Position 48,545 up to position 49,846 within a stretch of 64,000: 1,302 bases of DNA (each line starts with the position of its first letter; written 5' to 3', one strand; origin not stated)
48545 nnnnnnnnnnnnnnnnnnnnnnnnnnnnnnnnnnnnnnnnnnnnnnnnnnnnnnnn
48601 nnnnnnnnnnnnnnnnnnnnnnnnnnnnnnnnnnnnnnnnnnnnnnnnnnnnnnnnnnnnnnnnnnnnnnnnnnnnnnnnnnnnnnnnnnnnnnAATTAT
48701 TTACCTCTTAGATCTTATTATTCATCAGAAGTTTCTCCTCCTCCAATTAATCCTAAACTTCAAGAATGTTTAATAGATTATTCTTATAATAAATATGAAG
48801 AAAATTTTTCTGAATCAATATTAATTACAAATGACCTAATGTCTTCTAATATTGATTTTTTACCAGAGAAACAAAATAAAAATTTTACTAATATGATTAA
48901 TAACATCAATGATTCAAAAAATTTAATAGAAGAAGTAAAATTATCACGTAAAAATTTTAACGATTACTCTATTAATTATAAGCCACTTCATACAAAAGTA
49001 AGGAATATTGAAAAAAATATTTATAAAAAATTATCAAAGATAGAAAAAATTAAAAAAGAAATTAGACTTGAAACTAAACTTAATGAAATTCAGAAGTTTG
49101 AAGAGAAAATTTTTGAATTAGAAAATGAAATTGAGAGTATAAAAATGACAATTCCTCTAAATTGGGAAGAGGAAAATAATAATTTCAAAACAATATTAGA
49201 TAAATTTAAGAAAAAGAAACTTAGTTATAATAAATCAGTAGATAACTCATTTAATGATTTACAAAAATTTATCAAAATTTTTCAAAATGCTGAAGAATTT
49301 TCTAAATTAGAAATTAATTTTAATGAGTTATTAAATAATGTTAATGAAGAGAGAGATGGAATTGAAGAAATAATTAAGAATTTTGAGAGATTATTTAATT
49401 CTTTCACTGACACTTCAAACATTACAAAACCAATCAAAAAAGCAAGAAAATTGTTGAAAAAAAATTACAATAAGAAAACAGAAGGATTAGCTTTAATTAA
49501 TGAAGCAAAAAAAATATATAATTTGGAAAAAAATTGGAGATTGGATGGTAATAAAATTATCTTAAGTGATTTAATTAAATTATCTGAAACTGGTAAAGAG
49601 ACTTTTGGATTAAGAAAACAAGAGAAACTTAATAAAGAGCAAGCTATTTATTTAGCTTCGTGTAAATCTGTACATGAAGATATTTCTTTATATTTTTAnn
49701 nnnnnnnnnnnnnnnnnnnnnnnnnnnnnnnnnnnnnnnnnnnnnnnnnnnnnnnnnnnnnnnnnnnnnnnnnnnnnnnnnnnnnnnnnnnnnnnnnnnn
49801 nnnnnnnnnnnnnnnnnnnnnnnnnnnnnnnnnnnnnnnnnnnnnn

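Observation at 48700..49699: TRAP large permease (DctM) fused in frame to a lysine/glutamate/asparagine-rich coiled-coil-like tail of about 330 aa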

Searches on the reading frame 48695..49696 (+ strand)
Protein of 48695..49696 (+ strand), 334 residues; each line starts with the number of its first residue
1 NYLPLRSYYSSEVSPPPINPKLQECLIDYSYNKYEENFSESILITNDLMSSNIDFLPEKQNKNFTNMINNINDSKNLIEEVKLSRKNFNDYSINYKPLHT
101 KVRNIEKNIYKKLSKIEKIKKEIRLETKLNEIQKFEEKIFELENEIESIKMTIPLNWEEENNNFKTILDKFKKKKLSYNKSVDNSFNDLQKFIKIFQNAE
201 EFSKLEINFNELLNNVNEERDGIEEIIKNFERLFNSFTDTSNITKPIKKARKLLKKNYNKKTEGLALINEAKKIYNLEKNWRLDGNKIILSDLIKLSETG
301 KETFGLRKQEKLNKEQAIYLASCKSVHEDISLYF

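Call 3: search_protein_families(library=pfam, proteins=[window:48695-49696:+], max_evalue=0.1)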
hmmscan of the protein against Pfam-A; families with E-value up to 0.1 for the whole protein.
window:48695-49696:+ (334 aa): 2 families
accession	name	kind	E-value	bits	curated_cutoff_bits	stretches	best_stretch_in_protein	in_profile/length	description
PF10157.14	BORCS6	-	0.091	13.4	35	0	169-255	10-98/101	BLOC-1-related complex sub-unit 6 C-terminal helix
PF10938.13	YfdX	-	0.092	13.2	26.6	0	72-156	25-111/149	YfdX protein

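Call 4: search_protein_families(library=ncbifam, proteins=[window:48695-49696:+], max_evalue=0.1)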
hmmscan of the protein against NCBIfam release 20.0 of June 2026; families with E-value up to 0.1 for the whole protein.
window:48695-49696:+ (334 aa): 3 families
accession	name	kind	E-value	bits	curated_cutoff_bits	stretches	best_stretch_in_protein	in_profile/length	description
NF042955.1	Ppl_antiphage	equivalog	0.0021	16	1000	1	58-273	430-642/882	anti-phage protein Ppl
NF043079.1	MMSYN1_0167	equivalog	0.031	13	740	1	55-252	106-299/561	oligopeptide ABC transporter ATP-binding protein OppD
TIGR00996.1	Mtu_fam_mce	paralog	0.092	11.9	140.5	0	152-241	127-208/291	MCE family protein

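Call 5: find_homologous_proteins(query=window:48695-49696:+, max_evalue=0.001)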
Query window:48695-49696:+ (334 aa): 37 proteins with E <= 0.001 among 6890 candidates.
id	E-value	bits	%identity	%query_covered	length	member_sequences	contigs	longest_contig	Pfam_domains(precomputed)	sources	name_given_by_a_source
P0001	2.9e-196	669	96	100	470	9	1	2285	PF06808.19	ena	-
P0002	2.0e-186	636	92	100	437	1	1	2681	PF06808.19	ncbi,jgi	-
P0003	1.3e-184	630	91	100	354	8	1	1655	-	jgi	-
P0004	7.4e-146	503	71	100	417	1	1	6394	PF06808.19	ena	-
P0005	5.0e-139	481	93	77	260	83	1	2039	-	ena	-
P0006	2.0e-124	433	65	100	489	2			PF06808.19,PF03600.23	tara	tara:strand:- start:295 stop:1764 length:1470 start_codon:yes stop_codon:yes gene_type:complete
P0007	1.8e-117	410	62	100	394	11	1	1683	PF06808.19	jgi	-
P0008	2.2e-117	410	61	100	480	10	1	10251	PF06808.19,PF03600.23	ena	-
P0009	1.4e-113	397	61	100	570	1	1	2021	PF06808.19,PF03600.23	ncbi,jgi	-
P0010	2.1e-110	387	73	80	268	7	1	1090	-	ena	-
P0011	6.6e-103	362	54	100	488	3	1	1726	PF06808.19,PF03600.23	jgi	-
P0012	9.7e-102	358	54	100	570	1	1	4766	PF06808.19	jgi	-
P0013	1.1e-101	358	55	100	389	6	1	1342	-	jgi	-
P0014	4.3e-100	353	53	100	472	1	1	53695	PF06808.19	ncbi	ncbi:MAG: TRAP transporter large permease subunit, partial [Alphaproteobacteria bacterium]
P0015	4.3e-100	353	53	100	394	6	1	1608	PF06808.19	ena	-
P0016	5.7e-95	336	50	100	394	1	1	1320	PF06808.19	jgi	jgi:hypothetical protein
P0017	8.0e-95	336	50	100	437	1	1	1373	PF06808.19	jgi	jgi:hypothetical protein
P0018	1.0e-94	335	50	100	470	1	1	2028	PF06808.19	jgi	jgi:hypothetical protein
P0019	1.1e-94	335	50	100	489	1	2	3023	PF06808.19,PF03600.23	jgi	jgi:hypothetical protein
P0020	1.2e-93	332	50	100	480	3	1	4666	PF06808.19,PF03600.23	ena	-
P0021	1.9e-92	328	50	100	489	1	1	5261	PF06808.19,PF03600.23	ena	-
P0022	1.3e-90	322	49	100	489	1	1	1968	PF06808.19,PF03600.23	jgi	jgi:hypothetical protein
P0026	4.0e-70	254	45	100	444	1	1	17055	PF06808.19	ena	-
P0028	1.0e-62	230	46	85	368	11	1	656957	PF06808.19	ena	-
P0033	1.8e-53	200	54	60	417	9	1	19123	PF06808.19,PF03600.23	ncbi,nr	ncbi:TRAP transporter large permease subunit, partial [Pelagibacterales bacterium SAG-MED31]|nr:TRAP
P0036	5.8e-21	93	73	19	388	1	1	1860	PF06808.19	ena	-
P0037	1.5e-12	65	97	11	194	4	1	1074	PF06808.19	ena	-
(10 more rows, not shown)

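Call 6: find_encoding_contigs(protein=P0028, flank=6000, max_places=3)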
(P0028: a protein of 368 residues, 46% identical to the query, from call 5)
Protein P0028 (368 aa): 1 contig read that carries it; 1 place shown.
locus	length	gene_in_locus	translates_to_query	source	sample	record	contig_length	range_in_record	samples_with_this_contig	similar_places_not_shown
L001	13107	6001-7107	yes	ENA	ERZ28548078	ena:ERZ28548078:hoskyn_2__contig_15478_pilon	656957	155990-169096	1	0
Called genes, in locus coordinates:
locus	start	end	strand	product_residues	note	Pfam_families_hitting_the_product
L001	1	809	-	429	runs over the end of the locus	PF00464:SHMT, PF00155:Aminotran_1_2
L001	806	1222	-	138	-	PF02502:LacAB_rpiB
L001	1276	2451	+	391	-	PF02771:Acyl-CoA_dh_N, PF02770:Acyl-CoA_dh_M, PF00441:Acyl-CoA_dh_1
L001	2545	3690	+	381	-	PF03480:DctP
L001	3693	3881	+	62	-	-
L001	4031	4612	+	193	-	PF04290:DctQ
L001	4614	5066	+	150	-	PF06808:DctM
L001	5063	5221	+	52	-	PF06808:DctM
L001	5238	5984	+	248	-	PF06808:DctM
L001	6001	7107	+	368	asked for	PF06808:DctM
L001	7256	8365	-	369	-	PF03492:Methyltransf_7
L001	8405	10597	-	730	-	PF00521:DNA_topoisoIV, PF03989:DNA_gyraseA_C (faint)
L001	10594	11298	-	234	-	PF02565:RecO_C (weak)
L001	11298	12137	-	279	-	PF00009:GTP_EFTU (weak), PF00350:Dynamin_N (weak), PF01926:MMR_HSR1, PF02421:FeoB_N, PF03193:RsgA_GTPase (faint), PF08477:Roc (weak), PF10662:PduV-EutP (weak), PF07650:KH_2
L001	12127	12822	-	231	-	PF14622:Ribonucleas_3_3, PF00636:Ribonuclease_3, PF00035:dsrm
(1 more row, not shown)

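Call 7: find_encoding_contigs(protein=P0014, flank=6000, max_places=3)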
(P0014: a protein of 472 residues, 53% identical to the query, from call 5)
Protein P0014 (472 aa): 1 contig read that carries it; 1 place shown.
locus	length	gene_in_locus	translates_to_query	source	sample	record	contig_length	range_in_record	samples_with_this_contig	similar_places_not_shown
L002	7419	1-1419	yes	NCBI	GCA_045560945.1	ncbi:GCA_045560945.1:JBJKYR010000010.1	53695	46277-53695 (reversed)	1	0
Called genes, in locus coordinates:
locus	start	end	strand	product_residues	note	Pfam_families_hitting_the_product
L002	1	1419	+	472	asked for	PF06808:DctM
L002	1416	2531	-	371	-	PF03492:Methyltransf_7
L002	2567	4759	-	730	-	PF00521:DNA_topoisoIV, PF03989:DNA_gyraseA_C (faint)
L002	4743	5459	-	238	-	PF02565:RecO_C (weak)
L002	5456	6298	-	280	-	PF00009:GTP_EFTU, PF00071:Ras (faint), PF00350:Dynamin_N (faint), PF01926:MMR_HSR1, PF02421:FeoB_N, PF04548:AIG1 (faint), PF07650:KH_2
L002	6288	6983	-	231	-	PF14622:Ribonucleas_3_3, PF00636:Ribonuclease_3, PF00035:dsrm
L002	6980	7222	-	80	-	PF10502:Peptidase_S26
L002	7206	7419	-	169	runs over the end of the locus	PF10502:Peptidase_S26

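Call 8: find_encoding_contigs(protein=P0008, flank=6000, max_places=3)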
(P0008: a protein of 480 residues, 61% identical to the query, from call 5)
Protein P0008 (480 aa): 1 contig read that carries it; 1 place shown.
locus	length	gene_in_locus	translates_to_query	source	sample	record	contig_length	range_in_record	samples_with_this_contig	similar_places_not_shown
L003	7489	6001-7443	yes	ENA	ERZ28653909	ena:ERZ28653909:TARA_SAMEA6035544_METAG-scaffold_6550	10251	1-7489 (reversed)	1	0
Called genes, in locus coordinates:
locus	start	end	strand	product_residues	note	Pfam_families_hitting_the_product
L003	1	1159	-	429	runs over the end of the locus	PF00464:SHMT, PF00155:Aminotran_1_2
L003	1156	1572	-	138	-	PF02502:LacAB_rpiB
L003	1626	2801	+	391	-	PF02771:Acyl-CoA_dh_N, PF02770:Acyl-CoA_dh_M, PF00441:Acyl-CoA_dh_1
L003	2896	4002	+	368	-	PF03480:DctP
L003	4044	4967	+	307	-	PF04290:DctQ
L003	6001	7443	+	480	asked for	PF03600:CitMHS (weak), PF06808:DctM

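Call 9: find_encoding_contigs(protein=P0026, flank=6000, max_places=3)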
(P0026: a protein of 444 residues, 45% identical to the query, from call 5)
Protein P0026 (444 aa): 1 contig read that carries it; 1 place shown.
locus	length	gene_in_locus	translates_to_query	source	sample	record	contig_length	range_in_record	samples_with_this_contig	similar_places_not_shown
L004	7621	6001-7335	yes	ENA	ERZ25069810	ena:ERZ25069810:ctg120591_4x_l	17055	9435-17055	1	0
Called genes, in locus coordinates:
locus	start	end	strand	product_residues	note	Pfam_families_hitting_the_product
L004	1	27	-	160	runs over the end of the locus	PF00464:SHMT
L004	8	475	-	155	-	PF00464:SHMT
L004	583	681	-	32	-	PF00464:SHMT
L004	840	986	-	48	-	PF02502:LacAB_rpiB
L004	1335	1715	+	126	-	PF02771:Acyl-CoA_dh_N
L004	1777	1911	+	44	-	PF02770:Acyl-CoA_dh_M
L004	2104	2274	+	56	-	-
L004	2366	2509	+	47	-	-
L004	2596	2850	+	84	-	-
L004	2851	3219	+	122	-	PF03480:DctP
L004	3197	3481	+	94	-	PF03480:DctP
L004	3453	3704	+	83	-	-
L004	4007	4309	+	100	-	-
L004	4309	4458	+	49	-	-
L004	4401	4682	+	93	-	-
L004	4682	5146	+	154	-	PF06808:DctM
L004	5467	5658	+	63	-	PF06808:DctM (weak)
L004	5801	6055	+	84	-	PF06808:DctM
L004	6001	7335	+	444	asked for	PF06808:DctM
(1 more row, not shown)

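Call 10: find_encoding_contigs(protein=P0033, flank=6000, max_places=3)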
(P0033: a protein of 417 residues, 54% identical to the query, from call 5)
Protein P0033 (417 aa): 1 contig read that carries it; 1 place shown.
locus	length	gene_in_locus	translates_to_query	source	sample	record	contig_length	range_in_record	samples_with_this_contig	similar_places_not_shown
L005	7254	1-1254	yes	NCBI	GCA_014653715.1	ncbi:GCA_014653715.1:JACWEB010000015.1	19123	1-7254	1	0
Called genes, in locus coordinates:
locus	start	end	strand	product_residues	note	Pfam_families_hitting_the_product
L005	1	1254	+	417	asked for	PF03600:CitMHS (weak), PF06808:DctM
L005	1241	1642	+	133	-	-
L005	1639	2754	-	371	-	PF03492:Methyltransf_7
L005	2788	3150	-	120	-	PF03989:DNA_gyraseA_C (faint)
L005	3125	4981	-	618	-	PF00521:DNA_topoisoIV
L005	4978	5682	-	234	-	-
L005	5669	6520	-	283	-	PF00009:GTP_EFTU (faint), PF00350:Dynamin_N (weak), PF01926:MMR_HSR1, PF02421:FeoB_N, PF08477:Roc (weak), PF07650:KH_2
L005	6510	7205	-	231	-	PF14622:Ribonucleas_3_3, PF00636:Ribonuclease_3, PF00035:dsrm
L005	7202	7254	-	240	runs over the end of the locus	PF10502:Peptidase_S26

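Call 13: find_encoding_contigs(protein=P0021, flank=6000, max_places=3)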
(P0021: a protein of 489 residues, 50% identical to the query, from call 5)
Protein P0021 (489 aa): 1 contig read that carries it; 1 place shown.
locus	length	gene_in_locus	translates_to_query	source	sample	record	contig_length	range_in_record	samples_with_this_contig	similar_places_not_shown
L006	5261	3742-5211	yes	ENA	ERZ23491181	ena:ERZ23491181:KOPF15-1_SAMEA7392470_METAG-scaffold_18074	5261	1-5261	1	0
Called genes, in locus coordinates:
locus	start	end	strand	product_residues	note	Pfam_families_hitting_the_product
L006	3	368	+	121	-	?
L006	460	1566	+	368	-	PF03480:DctP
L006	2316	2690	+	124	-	PF04290:DctQ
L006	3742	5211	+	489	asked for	PF03600:CitMHS (weak), PF06808:DctM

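Call 17: find_related_loci(query=A2, collection=genome_contigs, flank=4000)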
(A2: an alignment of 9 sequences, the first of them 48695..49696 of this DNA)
Query A2 (334 aa) in genome_contigs; peptide patterns used: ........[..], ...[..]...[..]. (x = any residue, [..] = any of these).
79 stretches matched a pattern; 47 encode a relative of the query (tblastn E <= 1e-3); 47 distinct loci.
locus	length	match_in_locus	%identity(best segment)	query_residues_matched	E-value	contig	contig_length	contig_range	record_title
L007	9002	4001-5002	98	1-334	0e+0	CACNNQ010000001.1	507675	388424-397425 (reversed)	MAG: uncultured Alphaproteobacteria bacterium isolate AG-893-I03 genome assembly, contig: AG-893-I03_NODE_1, whole genom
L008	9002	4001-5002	97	1-334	0e+0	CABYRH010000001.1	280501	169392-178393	MAG: uncultured Alphaproteobacteria bacterium isolate AG-894-N13 genome assembly, contig: AG-894-N13_NODE_1, whole genom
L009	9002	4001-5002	97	1-334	0e+0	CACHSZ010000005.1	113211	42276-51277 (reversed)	uncultured Alphaproteobacteria bacterium isolate AG-912-F03 genome assembly, contig: AG-912-F03_NODE_5, whole genome sho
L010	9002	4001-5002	96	1-334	0e+0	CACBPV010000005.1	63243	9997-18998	uncultured Alphaproteobacteria bacterium isolate AG-359-G09 genome assembly, contig: AG-359-G09_NODE_5, whole genome sho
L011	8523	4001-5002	96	1-334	0e+0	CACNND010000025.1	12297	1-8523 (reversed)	MAG: uncultured Alphaproteobacteria bacterium isolate AG-893-G20 genome assembly, contig: AG-893-G20_NODE_25, whole geno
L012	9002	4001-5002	96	1-334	0e+0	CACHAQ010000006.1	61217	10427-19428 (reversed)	uncultured Alphaproteobacteria bacterium isolate AG-426-J10 genome assembly, contig: AG-426-J10_NODE_6, whole genome sho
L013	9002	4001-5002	96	1-334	0e+0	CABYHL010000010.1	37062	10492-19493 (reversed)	MAG: uncultured Alphaproteobacteria bacterium isolate AG-894-D19 genome assembly, contig: AG-894-D19_NODE_10, whole geno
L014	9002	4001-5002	97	1-334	0e+0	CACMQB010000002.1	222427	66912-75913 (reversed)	MAG: uncultured Alphaproteobacteria bacterium isolate AG-891-P20 genome assembly, contig: AG-891-P20_NODE_2, whole genom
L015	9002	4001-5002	96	1-334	0e+0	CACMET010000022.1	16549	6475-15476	MAG: uncultured Alphaproteobacteria bacterium isolate AG-891-E15 genome assembly, contig: AG-891-E15_NODE_22, whole geno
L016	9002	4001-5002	95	1-334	0e+0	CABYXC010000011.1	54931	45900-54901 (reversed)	MAG: uncultured Alphaproteobacteria bacterium isolate AG-895-D04 genome assembly, contig: AG-895-D04_NODE_11, whole geno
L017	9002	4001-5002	95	1-334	0e+0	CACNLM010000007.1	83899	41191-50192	MAG: uncultured Alphaproteobacteria bacterium isolate AG-893-F05 genome assembly, contig: AG-893-F05_NODE_7, whole genom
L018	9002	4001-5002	95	1-334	0e+0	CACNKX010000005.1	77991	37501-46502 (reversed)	MAG: uncultured Alphaproteobacteria bacterium isolate AG-893-E11 genome assembly, contig: AG-893-E11_NODE_5, whole genom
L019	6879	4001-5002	95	1-334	0e+0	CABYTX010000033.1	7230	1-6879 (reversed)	MAG: uncultured Alphaproteobacteria bacterium isolate AG-894-P19 genome assembly, contig: AG-894-P19_NODE_33, whole geno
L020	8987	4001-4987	92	1-329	0e+0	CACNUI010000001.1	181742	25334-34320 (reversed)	MAG: uncultured Alphaproteobacteria bacterium isolate AG-893-O06 genome assembly, contig: AG-893-O06_NODE_1, whole genom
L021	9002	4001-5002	94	1-334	0e+0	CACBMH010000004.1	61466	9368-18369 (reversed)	uncultured Alphaproteobacteria bacterium isolate AG-899-L06 genome assembly, contig: AG-899-L06_NODE_4, whole genome sho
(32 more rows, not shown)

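Call 25: predict_structure(alignment_id=A2)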
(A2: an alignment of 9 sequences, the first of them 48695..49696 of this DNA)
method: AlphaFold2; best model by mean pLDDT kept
length: 334 residues; sequences in the alignment: 9
mean_pLDDT: 87.0   pTM: 0.76
mean pLDDT of the five models: 87.0, 85.6, 81.1, 79.9, 79.3
residues with pLDDT >= 90: 212; 70-90: 85; 50-70: 15; < 50: 22
segments of 3 or more residues with pLDDT < 50: 1-6, 10-15, 325-334
pLDDT, mean of each block of 10 residues (from residue 1): 46 52 76 93 94 91 95 95 89 87 92 94 89 92 94 92 90 90 94 96 94 89 90 92 95 90 94 96 96 96 86 78 53 41
secondary structure, 60 per line:
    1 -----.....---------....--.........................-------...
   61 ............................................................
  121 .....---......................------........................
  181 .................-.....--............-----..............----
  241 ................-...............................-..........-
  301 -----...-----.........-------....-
elements in order: H6-10 H20-23 H26-50 H58-125 H129-150 H157-197 H199-203 H206-217 H223-236 H241-256 H258-288 H290-299 H314-322 H330-333

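Call 31: fold_search(model_id=the predicted structure, library=pdb)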
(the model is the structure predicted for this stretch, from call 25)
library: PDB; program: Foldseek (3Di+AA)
matches with E <= 10: 218; with E <= 0.001: 0
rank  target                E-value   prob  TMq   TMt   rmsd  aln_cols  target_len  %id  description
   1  4pho_A                2.1e-01  0.30  0.17  0.19  23.6       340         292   11  ClyA CC6/264 ox (2-303) (released 2014-09-24)
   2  5lm1_A                2.5e-01  0.12  0.13  0.12  28.9       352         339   13  Crystal Structure of HD-PTP phosphatase in complex with UBAP1 (released 2016-11-30)
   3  8j07_3                2.9e-01  0.20  0.15  0.11  21.4       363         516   11  96nm repeat of human respiratory doublet microtubule and associated axonemal complexes (released 2023-07-26)
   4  4tql_B                3.1e-01  0.47  0.17  0.23  29.6       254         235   17  Computationally designed three helix bundle (released 2014-10-15)
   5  4pho_C                3.4e-01  0.44  0.24  0.26  25.2       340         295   14  ClyA CC6/264 ox (2-303) (released 2014-09-24)
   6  4phq_D                3.4e-01  0.18  0.16  0.18  23.4       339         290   10  ClyA CC6/264 ox (6-303) (released 2014-09-24)
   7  4tql_A                3.7e-01  0.41  0.17  0.24  23.8       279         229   16  Computationally designed three helix bundle (released 2014-10-15)
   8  4phq_B                4.0e-01  0.21  0.18  0.20  23.5       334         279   10  ClyA CC6/264 ox (6-303) (released 2014-09-24)
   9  8glv_Em               4.2e-01  0.25  0.18  0.13  23.1       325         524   14  96-nm repeat unit of doublet microtubules from Chlamydomonas reinhardtii flagella (released 2023-05-31)
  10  6r1j_J                4.6e-01  0.41  0.24  0.29  20.7       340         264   10  Structure of the soluble AhlC triple head mutant of the tripartite alpha-pore forming toxin, AHL, from Aeromonas hydro (released 2019-07-10)
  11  4phq_C                4.8e-01  0.20  0.18  0.19  23.6       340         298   12  ClyA CC6/264 ox (6-303) (released 2014-09-24)
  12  4phq_A                5.0e-01  0.25  0.20  0.23  25.6       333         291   13  ClyA CC6/264 ox (6-303) (released 2014-09-24)
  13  6ek4_B                5.0e-01  0.12  0.15  0.16  25.5       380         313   11  PaxB from Photorhabdus luminescens (released 2018-05-16)
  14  1qoy                  5.3e-01  0.23  0.21  0.23  25.9       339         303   14  E.coli Hemolysin E (HlyE, ClyA, SheA) (released 2000-01-23)
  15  8wjo_B                5.5e-01  0.11  0.13  0.15  35.5       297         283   14  Cryo-EM structure of 8-subunit Smc5/6 arm region (released 2024-06-26)
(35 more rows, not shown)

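Call 41: search_protein_representatives(alignment_id=A2)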
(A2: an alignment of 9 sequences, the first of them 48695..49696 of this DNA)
Query: 9 sequences, 334 profile positions. Proteins with E-value up to 0.001 (for the whole library): 552; up to 1e-10: 349; up to 1e-30: 110. The best 150 are listed.
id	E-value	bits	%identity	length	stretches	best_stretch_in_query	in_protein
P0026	1.2e-137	474.8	-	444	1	1-334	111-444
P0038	2.4e-88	312.8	-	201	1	134-334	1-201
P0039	2.0e-77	276.9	-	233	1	102-334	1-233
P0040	1.6e-68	247.6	-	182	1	114-294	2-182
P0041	6.1e-65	235.8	-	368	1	1-334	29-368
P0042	1.0e-61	225.3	-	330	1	10-334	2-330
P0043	3.2e-60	220.3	-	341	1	1-334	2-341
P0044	2.3e-59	217.5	-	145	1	191-334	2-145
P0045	1.1e-57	212.0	-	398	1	1-334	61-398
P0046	5.8e-57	209.6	-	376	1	1-334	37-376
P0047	1.1e-56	208.7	-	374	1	1-334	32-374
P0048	1.1e-55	205.4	-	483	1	1-334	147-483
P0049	4.3e-55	203.4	-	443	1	1-334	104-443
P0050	6.8e-55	202.8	-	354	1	1-334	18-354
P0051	1.5e-54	201.7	-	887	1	1-334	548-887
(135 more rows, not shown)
